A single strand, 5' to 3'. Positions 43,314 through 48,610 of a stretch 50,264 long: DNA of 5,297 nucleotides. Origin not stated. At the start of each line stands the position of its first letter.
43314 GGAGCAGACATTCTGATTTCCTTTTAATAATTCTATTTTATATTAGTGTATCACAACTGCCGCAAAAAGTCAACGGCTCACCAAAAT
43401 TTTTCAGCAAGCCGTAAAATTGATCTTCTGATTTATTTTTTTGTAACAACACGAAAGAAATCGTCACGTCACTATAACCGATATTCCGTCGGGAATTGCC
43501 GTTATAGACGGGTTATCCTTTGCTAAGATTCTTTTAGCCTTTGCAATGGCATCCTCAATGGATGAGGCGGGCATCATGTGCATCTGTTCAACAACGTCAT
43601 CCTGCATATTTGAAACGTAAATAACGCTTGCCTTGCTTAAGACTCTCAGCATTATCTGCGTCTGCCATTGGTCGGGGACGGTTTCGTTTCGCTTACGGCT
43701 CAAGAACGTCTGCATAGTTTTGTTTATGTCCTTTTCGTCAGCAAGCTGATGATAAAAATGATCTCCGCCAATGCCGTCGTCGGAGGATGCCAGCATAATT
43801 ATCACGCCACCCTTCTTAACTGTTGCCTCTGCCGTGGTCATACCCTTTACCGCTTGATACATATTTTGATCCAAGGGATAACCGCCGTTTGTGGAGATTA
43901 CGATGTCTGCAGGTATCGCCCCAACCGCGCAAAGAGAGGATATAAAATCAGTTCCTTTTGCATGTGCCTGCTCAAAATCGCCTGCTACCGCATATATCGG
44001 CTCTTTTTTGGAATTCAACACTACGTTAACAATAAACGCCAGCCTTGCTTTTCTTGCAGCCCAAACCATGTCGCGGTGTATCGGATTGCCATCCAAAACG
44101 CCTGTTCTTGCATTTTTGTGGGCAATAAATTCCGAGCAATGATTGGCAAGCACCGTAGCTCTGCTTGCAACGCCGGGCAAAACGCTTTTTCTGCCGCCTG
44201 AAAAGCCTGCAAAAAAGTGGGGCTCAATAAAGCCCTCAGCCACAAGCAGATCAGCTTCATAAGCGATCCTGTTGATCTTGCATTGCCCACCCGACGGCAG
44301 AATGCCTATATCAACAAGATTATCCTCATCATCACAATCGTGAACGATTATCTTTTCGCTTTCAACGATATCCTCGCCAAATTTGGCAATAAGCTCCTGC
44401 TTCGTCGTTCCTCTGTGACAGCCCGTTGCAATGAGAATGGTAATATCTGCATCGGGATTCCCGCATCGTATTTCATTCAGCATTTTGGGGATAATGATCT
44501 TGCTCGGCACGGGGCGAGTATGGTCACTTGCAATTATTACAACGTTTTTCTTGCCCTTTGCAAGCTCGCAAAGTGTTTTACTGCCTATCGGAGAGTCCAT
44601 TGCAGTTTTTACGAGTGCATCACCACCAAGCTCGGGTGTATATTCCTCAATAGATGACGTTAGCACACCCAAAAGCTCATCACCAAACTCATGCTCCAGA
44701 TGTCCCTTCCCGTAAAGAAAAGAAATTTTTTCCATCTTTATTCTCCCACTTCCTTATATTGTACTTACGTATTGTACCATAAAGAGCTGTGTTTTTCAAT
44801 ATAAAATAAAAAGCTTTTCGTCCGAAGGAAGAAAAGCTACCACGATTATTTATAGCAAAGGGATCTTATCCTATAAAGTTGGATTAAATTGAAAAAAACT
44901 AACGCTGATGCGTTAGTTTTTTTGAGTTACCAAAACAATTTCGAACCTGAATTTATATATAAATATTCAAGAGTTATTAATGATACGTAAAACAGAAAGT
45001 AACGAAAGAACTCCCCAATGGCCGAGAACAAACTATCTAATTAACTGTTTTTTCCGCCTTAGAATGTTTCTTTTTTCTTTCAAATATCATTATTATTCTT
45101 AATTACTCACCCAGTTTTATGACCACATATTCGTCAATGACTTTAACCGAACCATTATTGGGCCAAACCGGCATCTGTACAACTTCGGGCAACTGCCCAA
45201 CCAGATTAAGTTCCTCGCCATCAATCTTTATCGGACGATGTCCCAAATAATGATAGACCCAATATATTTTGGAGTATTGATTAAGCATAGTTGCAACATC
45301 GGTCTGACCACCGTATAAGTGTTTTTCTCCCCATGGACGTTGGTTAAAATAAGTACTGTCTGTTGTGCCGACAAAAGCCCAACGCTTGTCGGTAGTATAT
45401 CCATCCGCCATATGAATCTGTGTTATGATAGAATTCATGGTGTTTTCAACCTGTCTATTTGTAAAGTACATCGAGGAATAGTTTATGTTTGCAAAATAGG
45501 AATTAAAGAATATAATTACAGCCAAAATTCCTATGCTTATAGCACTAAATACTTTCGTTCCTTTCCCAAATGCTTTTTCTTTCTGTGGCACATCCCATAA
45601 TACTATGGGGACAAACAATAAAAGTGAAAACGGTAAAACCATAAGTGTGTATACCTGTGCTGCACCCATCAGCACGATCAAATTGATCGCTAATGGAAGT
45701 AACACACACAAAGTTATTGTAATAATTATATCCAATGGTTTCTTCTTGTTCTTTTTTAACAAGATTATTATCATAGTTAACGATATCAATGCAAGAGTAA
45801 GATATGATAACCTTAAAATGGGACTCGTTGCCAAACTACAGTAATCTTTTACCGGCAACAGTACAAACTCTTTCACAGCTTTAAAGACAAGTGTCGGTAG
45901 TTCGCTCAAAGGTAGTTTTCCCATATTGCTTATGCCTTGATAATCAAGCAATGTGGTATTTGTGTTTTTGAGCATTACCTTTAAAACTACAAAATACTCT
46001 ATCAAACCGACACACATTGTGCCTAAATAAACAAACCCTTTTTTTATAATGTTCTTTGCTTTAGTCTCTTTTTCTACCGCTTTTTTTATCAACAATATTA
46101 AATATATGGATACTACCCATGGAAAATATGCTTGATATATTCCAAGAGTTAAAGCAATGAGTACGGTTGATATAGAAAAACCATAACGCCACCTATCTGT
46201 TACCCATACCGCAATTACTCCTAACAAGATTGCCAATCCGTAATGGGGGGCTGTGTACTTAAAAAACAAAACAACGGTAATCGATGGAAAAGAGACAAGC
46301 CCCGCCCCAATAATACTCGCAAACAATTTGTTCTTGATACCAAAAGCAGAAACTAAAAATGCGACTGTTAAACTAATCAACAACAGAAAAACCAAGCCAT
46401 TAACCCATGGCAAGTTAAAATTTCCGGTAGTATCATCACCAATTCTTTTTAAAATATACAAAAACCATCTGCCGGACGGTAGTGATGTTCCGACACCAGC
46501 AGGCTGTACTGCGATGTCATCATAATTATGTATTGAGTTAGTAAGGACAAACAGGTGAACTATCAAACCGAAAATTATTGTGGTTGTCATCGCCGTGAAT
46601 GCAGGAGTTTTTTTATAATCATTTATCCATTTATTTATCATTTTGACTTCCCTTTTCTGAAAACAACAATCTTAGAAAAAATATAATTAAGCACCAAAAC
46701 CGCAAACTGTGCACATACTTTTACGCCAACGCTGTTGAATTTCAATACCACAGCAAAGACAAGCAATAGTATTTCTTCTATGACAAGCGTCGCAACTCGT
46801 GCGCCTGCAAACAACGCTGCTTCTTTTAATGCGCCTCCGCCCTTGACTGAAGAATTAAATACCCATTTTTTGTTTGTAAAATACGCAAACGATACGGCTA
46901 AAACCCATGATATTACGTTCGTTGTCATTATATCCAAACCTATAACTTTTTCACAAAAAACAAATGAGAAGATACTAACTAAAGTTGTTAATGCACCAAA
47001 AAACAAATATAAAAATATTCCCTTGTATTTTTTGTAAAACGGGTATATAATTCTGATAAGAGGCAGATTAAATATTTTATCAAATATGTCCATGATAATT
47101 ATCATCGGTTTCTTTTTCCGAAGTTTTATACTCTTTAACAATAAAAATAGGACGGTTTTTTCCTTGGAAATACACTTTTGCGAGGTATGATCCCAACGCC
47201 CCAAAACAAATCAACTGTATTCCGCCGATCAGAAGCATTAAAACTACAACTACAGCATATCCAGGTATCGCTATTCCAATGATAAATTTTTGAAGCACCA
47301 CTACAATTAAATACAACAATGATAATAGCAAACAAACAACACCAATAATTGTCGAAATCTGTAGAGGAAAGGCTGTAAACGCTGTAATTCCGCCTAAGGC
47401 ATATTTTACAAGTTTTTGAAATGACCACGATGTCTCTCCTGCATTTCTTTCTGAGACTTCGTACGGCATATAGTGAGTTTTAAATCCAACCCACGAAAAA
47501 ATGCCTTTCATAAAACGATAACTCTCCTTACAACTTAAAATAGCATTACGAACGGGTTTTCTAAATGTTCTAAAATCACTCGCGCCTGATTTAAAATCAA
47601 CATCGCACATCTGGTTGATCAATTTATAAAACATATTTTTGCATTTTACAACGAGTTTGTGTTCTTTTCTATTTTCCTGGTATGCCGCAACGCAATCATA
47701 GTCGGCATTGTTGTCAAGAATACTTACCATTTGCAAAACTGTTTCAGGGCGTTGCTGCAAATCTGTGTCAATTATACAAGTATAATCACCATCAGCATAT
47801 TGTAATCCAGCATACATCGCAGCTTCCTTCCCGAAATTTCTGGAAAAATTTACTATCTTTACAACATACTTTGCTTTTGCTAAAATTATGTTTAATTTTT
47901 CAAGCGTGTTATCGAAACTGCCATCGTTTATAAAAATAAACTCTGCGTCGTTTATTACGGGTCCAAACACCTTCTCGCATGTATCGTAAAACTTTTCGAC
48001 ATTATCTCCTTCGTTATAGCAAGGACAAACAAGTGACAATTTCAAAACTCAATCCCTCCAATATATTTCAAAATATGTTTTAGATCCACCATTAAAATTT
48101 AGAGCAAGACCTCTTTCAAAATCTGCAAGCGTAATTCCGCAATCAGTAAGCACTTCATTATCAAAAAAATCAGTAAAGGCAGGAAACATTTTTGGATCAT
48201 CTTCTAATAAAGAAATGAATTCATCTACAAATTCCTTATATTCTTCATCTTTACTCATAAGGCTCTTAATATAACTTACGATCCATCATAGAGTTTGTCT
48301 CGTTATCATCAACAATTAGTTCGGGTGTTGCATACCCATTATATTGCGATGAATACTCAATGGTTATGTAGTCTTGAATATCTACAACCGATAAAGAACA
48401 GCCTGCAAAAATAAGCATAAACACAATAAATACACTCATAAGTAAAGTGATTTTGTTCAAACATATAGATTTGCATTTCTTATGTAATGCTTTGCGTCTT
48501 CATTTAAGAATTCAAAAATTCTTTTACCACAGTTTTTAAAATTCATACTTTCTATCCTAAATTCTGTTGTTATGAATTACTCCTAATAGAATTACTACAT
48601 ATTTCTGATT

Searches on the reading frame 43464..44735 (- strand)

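Call 6: search_protein_families(library=pfam, proteins=[window:43464-44735:-], max_evalue=0.01)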
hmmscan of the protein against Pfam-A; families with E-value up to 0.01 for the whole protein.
window:43464-44735:- (423 aa): 3 families
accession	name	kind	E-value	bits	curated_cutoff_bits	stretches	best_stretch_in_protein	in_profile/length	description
PF09861.14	Lar_N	-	4.7e-70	235.4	23.3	1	8-212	1-204/204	Lactate racemase N-terminal domain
PF21113.2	LarA_C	-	1.5e-64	216.9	25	1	272-422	2-152/152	Lactate racemase C-terminal domain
PF04015.17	DUF362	-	0.001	19.6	24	1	100-238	37-165/200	Domain of unknown function (DUF362)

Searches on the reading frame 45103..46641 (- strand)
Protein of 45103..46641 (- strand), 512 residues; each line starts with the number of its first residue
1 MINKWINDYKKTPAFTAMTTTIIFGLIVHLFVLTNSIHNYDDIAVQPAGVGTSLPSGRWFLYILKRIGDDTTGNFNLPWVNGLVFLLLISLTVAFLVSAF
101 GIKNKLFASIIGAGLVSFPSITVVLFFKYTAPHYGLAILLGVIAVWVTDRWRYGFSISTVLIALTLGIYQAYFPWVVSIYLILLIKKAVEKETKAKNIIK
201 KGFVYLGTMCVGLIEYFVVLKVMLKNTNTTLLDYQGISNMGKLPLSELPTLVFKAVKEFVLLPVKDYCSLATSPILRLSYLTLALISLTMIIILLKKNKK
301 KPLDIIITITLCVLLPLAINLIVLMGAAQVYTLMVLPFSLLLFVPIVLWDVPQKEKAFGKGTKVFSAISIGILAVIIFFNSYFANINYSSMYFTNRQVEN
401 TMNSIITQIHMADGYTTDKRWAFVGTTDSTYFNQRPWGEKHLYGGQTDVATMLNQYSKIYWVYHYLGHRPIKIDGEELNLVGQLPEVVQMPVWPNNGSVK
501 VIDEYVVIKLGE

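Call 6: search_protein_families(library=pfam, proteins=[window:45103-46641:-], max_evalue=0.01)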
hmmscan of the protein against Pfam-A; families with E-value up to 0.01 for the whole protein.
window:45103-46641:- (512 aa): 1 family
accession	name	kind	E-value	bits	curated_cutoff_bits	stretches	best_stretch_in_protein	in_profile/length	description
PF14264.12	Glucos_trans_II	-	5.1e-61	207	30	1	30-341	1-316/317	Glucosyl transferase GtrII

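Call 47: search_protein_families(library=ncbifam, proteins=[window:45103-46641:-], max_evalue=0.001)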
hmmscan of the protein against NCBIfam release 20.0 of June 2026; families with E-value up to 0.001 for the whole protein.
window:45103-46641:- (512 aa): 0 families

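Call 57: find_homologous_proteins(query=window:45106-46641:-, max_evalue=1e-30)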
Query window:45106-46641:- (512 aa): 172 proteins with E <= 1e-30 among 8000 candidates; the best 120 are listed.
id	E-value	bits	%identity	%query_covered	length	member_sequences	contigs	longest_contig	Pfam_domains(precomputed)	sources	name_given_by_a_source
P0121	0.0e+0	1130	100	100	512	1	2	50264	PF14264.13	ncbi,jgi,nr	ncbi:MAG: hypothetical protein E7312_00210 [Clostridiales bacterium]|nr:hypothetical protein [Clostr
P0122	2.3e-247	840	72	100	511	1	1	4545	PF14264.13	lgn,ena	-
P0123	2.4e-186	639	57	99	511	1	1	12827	PF14264.13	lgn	-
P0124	9.8e-184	630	58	99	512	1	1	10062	PF14264.13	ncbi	-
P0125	5.1e-164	565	50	97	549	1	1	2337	PF14264.13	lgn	-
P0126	1.0e-162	561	50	98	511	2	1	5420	PF14264.13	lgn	-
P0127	1.9e-162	560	49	100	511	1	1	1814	PF14264.13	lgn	-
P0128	3.5e-162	559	51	98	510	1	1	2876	PF14264.13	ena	-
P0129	3.9e-162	559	52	100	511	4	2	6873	PF14264.13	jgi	-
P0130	1.3e-132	462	45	99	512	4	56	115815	PF14264.13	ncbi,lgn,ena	-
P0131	6.3e-130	453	43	99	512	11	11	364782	PF14264.13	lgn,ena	-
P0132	7.8e-130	452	44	99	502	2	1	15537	PF14264.13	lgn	-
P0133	1.6e-129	451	42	99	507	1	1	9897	PF14264.13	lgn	-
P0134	1.0e-127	445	41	99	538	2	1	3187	PF14264.13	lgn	-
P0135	1.8e-126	441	42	98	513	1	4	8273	PF14264.13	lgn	-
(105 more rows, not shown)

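Call 58: find_encoding_contigs(protein=P0122, flank=5000, max_places=3)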
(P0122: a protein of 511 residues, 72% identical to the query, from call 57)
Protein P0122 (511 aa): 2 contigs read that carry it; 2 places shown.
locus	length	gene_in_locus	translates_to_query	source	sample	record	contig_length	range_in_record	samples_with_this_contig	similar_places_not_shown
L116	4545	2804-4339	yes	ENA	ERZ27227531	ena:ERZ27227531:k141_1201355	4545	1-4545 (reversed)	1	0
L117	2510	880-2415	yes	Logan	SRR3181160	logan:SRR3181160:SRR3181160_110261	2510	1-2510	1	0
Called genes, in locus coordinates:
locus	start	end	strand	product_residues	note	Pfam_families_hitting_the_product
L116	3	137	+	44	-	?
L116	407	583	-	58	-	-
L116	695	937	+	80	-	PF13443:HTH_26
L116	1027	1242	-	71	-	PF13443:HTH_26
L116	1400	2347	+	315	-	PF00535:Glycos_transf_2, PF10111:Glyco_tranf_2_2 (faint)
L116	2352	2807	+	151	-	PF04138:GtrA_DPMS_TM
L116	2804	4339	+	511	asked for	PF14264:Glucos_trans_II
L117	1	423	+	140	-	?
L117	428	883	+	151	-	PF04138:GtrA_DPMS_TM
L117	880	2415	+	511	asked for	PF14264:Glucos_trans_II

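Call 59: find_encoding_contigs(protein=P0123, flank=6000, max_places=3)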
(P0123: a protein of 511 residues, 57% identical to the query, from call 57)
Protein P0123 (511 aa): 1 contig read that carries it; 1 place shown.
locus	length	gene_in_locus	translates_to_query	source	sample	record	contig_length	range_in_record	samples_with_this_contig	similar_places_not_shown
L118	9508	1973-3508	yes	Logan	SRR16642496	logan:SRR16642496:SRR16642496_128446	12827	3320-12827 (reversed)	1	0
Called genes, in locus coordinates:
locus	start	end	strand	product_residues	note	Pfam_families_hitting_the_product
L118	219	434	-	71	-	PF13443:HTH_26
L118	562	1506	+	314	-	PF00535:Glycos_transf_2, PF10111:Glyco_tranf_2_2 (weak), PF13641:Glyco_tranf_2_3 (weak)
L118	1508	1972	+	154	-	PF04138:GtrA_DPMS_TM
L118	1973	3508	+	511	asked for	PF14264:Glucos_trans_II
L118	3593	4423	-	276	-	PF01171:ATP_bind_3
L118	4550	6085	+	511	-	PF13541:ChlI, PF00493:MCM (faint), PF00158:Sigma54_activat (faint), PF01078:Mg_chelatase, PF07728:AAA_5, PF13335:Mg_chelatase_C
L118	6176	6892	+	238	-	PF02706:Wzz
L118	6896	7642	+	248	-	PF09140:MipZ (faint), PF10609:ParA, PF13614:AAA_31, PF01656:CbiA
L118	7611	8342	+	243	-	PF19567:CpsB_CapC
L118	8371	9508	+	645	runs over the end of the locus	PF13727:CoA_binding_3, PF08659:KR (faint), PF01073:3Beta_HSD, PF01370:Epimerase, PF02719:Polysacc_synt_2, PF04321:RmlD_sub_bind, PF07993:NAD_binding_4 (faint), PF16363:GDP_Man_Dehyd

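Call 60: find_encoding_contigs(protein=P0124, flank=6000, max_places=3)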
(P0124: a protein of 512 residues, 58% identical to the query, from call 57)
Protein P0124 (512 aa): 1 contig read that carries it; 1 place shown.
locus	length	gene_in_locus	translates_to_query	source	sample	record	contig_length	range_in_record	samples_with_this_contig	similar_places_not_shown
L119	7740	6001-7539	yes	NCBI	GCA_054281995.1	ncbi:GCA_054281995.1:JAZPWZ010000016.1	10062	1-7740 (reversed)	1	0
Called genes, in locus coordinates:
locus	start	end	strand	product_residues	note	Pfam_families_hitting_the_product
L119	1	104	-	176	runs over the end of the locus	PF01613:Flavin_Reduct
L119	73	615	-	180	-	PF21349:RUBY_RBDX, PF02915:Rubrerythrin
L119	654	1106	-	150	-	PF01475:FUR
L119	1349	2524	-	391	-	PF01168:Ala_racemase_N, PF00842:Ala_racemase_C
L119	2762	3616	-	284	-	PF13276:HTH_21, PF00665:rve, PF13683:rve_3, PF13333:rve_2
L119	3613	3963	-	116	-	-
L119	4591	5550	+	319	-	PF00535:Glycos_transf_2, PF10111:Glyco_tranf_2_2 (weak)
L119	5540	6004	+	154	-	PF04138:GtrA_DPMS_TM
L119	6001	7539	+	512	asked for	PF14264:Glucos_trans_II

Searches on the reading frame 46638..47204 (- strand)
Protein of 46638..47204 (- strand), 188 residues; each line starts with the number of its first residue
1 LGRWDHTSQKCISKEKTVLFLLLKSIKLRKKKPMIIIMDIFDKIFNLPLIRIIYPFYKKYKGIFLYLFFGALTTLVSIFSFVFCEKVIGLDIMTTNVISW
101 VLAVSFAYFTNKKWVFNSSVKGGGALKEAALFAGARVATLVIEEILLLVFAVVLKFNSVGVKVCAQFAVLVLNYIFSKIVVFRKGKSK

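Call 6: search_protein_families(library=pfam, proteins=[window:46638-47204:-], max_evalue=0.01)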
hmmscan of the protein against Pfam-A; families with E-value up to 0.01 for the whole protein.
window:46638-47204:- (188 aa): 1 family
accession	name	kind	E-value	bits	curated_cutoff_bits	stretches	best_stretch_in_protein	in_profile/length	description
PF04138.20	GtrA_DPMS_TM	-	3.6e-18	66.3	26.1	1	66-182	2-117/117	GtrA/DPMS, transmembrane domain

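Call 47: search_protein_families(library=ncbifam, proteins=[window:46638-47204:-], max_evalue=0.001)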
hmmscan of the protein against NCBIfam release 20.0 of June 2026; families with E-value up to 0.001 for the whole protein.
window:46638-47204:- (188 aa): 0 families

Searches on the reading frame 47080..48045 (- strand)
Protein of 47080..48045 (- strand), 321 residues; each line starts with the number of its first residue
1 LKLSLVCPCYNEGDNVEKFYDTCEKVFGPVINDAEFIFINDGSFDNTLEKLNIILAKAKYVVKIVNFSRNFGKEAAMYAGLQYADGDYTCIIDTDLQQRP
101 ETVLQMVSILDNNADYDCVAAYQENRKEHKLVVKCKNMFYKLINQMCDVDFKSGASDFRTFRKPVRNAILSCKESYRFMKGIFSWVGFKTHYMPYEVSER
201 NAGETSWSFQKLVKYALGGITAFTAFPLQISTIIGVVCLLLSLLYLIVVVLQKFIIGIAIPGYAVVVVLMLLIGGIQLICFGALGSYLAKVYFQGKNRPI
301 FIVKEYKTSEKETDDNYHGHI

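Call 6: search_protein_families(library=pfam, proteins=[window:47080-48045:-], max_evalue=0.01)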
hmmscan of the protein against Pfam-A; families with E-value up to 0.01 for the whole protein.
window:47080-48045:- (321 aa): 3 families
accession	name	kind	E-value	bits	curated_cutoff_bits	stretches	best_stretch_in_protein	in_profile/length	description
PF00535.33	Glycos_transf_2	-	2e-20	73.8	23.3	1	4-164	1-162/168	Glycosyl transferase family 2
PF10111.15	Glyco_tranf_2_2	-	6.2e-06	26.3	27.3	1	32-111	28-107/276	Glycosyltransferase like family 2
PF13641.12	Glyco_tranf_2_3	-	0.00073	20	27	1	3-148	3-148/230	Glycosyltransferase like family 2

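Call 47: search_protein_families(library=ncbifam, proteins=[window:47080-48045:-], max_evalue=0.001)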
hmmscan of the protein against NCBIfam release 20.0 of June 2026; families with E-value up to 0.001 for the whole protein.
window:47080-48045:- (321 aa): 14 families
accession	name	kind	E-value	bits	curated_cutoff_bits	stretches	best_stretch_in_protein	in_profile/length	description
NF047588.1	GlcsyltransPgfSStrep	equivalog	4.6e-79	265.8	500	1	1-305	1-304/308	glycosyltransferase PgfS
NF007986.1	PRK10714.1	equivalog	7.2e-40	136.9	529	1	2-305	7-310/316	undecaprenyl-phosphate 4-deoxy-4-formamido-L-arabinose transferase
TIGR03937.1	PgaC_IcaA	equivalog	2e-17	63.3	422.3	1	2-132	46-172/407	poly-beta-1,6-N-acetyl-D-glucosamine synthase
NF007482.0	PRK10073.1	equivalog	6.2e-10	38.6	423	1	2-120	7-122/334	glycosyltransferase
NF047683.1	TeichurnBiosyTuaG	equivalog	2.4e-08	33.9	400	1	3-123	8-124/252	teichuronic acid biosynthesis protein TuaG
NF058614.1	PPMAGASynPpgS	equivalog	1.2e-07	31.4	370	1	5-147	4-139/226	polyprenyl-phospho-N-acetylgalactosaminyl synthase PpgS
NF010496.0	PRK13915.1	equivalog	6.9e-07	28.6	262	1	2-119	32-151/307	glucosyl-3-phosphoglycerate synthase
NF041875.1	EPS_EpsD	equivalog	9.3e-07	28.5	370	1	3-106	1-100/325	exopolysaccharide biosynthesis glycosyltransferase EpsD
TIGR03111.1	glyc2_xrt_Gpos1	hypoth_equivalog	1.2e-06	27.7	363.95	1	3-146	51-190/439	TIGR03111 family XrtG-associated glycosyltransferase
TIGR04283.1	glyco_like_mftF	equivalog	4.9e-06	26.3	182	1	3-142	1-127/221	TIGR04283 family arsenosugar biosynthesis glycosyltransferase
NF053739.1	GlytfEpsEBac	equivalog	1.2e-05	24.4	450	1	2-120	2-117/265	glycosyltransferase EpsE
TIGR04182.1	glyco_TIGR04182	equivalog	2.5e-05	23.8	325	0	7-157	6-143/293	S-layer glycoprotein N-glycosyltransferase AglJ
NF041394.1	GtaseAglG_Halo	equivalog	8.2e-05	22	440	1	1-113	1-110/304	glucosyl-dolichyl phosphate glucuronosyltransferase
TIGR03965.1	mycofact_glyco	equivalog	0.0006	18.8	280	1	3-110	76-179/467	mycofactocin biosynthesis glycosyltransferase MftF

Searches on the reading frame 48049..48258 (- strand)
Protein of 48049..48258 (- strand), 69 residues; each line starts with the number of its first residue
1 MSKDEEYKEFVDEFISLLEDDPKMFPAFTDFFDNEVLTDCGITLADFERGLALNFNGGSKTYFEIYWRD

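Call 6: search_protein_families(library=pfam, proteins=[window:48049-48258:-], max_evalue=0.01)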
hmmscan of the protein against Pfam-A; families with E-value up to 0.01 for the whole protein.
window:48049-48258:- (69 aa): 0 families

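Call 47: search_protein_families(library=ncbifam, proteins=[window:48049-48258:-], max_evalue=0.001)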
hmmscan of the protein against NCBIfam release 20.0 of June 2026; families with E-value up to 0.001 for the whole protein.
window:48049-48258:- (69 aa): 0 families

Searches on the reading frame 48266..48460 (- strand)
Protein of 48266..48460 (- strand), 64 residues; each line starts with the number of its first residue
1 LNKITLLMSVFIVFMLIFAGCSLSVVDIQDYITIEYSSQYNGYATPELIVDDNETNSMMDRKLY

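Call 6: search_protein_families(library=pfam, proteins=[window:48266-48460:-], max_evalue=0.01)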
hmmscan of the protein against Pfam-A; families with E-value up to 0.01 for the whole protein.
window:48266-48460:- (64 aa): 0 families

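Call 47: search_protein_families(library=ncbifam, proteins=[window:48266-48460:-], max_evalue=0.001)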
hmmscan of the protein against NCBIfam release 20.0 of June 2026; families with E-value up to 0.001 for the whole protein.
window:48266-48460:- (64 aa): 0 families
